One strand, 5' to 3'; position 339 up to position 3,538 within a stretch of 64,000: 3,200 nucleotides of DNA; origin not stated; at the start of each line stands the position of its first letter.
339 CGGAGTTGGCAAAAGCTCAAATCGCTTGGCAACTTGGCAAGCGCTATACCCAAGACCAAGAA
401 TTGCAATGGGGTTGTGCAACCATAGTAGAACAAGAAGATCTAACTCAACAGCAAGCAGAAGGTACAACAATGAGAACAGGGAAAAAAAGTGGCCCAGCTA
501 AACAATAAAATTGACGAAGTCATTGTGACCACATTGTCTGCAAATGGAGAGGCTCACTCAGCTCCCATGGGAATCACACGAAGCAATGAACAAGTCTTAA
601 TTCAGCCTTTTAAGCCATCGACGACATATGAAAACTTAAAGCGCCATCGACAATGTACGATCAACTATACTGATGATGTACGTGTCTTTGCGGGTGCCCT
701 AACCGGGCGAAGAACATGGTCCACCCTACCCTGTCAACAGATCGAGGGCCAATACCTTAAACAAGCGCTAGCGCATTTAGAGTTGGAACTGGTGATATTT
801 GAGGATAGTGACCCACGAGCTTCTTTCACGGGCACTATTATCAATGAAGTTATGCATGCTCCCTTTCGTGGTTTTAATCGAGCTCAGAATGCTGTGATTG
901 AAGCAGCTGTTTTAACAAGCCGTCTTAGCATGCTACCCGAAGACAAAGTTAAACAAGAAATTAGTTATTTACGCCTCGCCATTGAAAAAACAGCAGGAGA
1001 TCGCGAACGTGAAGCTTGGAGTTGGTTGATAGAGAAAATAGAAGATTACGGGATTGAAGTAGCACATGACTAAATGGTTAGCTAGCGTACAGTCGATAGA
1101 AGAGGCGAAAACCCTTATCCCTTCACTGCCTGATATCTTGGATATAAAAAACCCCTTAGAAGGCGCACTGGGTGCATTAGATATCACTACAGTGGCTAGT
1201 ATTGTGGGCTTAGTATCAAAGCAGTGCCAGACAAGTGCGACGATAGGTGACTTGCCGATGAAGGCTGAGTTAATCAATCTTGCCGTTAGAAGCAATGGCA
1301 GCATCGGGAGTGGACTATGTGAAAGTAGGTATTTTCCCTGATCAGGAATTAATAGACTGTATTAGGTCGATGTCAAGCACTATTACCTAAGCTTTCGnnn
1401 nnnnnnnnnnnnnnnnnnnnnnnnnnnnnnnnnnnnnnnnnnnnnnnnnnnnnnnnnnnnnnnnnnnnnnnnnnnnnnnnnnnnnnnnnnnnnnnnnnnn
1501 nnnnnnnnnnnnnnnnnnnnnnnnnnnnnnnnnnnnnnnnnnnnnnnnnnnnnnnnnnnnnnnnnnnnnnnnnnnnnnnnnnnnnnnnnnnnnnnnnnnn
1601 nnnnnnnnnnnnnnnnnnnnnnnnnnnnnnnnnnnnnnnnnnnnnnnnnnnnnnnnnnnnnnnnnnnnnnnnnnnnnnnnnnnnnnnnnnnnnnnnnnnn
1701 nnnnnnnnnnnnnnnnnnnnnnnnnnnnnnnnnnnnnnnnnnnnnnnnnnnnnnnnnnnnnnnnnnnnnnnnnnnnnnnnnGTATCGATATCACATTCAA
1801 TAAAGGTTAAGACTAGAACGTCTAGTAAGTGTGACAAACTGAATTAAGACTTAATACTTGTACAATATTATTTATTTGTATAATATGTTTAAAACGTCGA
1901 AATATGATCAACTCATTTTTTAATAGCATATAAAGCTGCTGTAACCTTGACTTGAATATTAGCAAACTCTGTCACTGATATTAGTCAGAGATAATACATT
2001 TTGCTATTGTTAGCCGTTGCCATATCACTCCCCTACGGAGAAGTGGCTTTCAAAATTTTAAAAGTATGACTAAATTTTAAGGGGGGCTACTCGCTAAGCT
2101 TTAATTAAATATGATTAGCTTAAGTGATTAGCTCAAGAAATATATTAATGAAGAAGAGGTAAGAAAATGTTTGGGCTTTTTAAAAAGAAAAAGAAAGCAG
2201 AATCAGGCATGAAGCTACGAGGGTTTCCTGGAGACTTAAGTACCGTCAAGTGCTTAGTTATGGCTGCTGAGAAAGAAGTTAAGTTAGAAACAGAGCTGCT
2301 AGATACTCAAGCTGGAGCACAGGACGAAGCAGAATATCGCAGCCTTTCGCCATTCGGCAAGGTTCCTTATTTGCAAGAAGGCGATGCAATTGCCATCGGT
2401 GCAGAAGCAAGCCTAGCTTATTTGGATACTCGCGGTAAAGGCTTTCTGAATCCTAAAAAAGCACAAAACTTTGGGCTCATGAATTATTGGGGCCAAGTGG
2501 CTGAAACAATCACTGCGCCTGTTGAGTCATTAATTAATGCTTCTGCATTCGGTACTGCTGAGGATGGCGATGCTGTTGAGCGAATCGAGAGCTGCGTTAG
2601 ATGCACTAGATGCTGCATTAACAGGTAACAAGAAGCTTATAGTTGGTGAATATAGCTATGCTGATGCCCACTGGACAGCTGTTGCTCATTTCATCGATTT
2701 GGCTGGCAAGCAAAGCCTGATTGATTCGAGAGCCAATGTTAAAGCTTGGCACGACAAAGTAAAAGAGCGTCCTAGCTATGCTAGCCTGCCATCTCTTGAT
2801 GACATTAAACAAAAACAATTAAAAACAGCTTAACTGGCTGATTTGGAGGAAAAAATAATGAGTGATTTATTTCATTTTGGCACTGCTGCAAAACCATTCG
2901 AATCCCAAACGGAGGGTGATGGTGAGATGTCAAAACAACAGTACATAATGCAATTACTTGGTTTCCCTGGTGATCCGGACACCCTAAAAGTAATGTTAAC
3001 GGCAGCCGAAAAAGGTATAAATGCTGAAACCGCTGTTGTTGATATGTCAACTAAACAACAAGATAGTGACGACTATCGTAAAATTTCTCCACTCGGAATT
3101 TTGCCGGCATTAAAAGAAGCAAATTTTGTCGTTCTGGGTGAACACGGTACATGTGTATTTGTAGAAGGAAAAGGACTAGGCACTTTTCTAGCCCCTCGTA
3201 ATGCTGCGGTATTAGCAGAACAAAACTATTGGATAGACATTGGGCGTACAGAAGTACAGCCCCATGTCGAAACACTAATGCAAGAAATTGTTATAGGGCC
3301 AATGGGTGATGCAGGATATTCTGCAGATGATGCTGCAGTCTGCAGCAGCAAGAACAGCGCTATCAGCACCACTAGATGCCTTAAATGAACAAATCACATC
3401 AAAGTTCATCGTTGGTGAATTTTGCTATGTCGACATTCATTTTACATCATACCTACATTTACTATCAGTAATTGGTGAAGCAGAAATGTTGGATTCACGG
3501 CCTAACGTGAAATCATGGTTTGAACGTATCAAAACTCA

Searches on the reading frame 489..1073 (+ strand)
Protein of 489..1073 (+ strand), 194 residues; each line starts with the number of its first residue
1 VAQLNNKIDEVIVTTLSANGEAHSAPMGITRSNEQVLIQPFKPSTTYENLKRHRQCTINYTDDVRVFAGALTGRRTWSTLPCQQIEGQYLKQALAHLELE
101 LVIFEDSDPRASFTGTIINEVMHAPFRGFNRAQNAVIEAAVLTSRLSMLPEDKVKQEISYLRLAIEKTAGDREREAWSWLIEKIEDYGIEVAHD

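Call 40: search_protein_families(library=pfam, proteins=[window:489-1073:+], max_evalue=0.01)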
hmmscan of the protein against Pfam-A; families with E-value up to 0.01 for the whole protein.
window:489-1073:+ (194 aa): 3 families
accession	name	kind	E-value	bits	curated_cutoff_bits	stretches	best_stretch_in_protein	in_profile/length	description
PF04289.18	DUF447_N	-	1.5e-26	93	24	1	10-123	2-113/114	Protein of unknown function (DUF447) N-terminal domain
PF20766.2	DUF447_C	-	1e-18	67.6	24.8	1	130-182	1-53/53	Protein of unknown function (DUF447)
PF01243.27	PNPOx_N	-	0.009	16.8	28.1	0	11-67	15-70/120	Pyridoxamine 5'-phosphate oxidase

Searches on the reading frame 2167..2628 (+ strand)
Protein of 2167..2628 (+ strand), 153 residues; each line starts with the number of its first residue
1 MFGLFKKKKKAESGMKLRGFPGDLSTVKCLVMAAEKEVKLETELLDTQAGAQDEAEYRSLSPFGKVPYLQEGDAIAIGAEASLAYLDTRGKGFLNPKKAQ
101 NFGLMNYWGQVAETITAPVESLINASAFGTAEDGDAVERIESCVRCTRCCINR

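Call 40: search_protein_families(library=pfam, proteins=[window:2167-2628:+], max_evalue=0.01)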
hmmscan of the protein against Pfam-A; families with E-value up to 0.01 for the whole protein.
window:2167-2628:+ (153 aa): 3 families
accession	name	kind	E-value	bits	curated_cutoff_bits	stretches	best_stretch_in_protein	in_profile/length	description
PF02798.26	GST_N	-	1.2e-07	32.4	20.9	1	15-87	3-75/76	Glutathione S-transferase, N-terminal domain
PF13409.12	GST_N_2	-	9.8e-06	26.5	25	1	28-87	7-68/70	Glutathione S-transferase, N-terminal domain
PF13417.12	GST_N_3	-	0.00052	20.7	22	1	28-89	12-70/75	Glutathione S-transferase, N-terminal domain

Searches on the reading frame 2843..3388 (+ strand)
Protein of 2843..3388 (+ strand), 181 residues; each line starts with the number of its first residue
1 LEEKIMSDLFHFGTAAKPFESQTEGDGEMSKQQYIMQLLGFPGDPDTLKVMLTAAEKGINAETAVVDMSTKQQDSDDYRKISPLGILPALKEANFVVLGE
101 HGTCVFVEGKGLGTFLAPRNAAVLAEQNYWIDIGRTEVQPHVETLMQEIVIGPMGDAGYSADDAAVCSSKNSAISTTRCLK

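Call 40: search_protein_families(library=pfam, proteins=[window:2843-3388:+], max_evalue=0.01)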
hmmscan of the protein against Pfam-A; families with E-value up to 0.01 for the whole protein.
window:2843-3388:+ (181 aa): 2 families
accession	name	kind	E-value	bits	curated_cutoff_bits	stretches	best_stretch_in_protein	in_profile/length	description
PF02798.26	GST_N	-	5.3e-06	27.1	20.9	1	36-97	3-64/76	Glutathione S-transferase, N-terminal domain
PF13409.12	GST_N_2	-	9.8e-06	26.5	25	1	47-95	5-55/70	Glutathione S-transferase, N-terminal domain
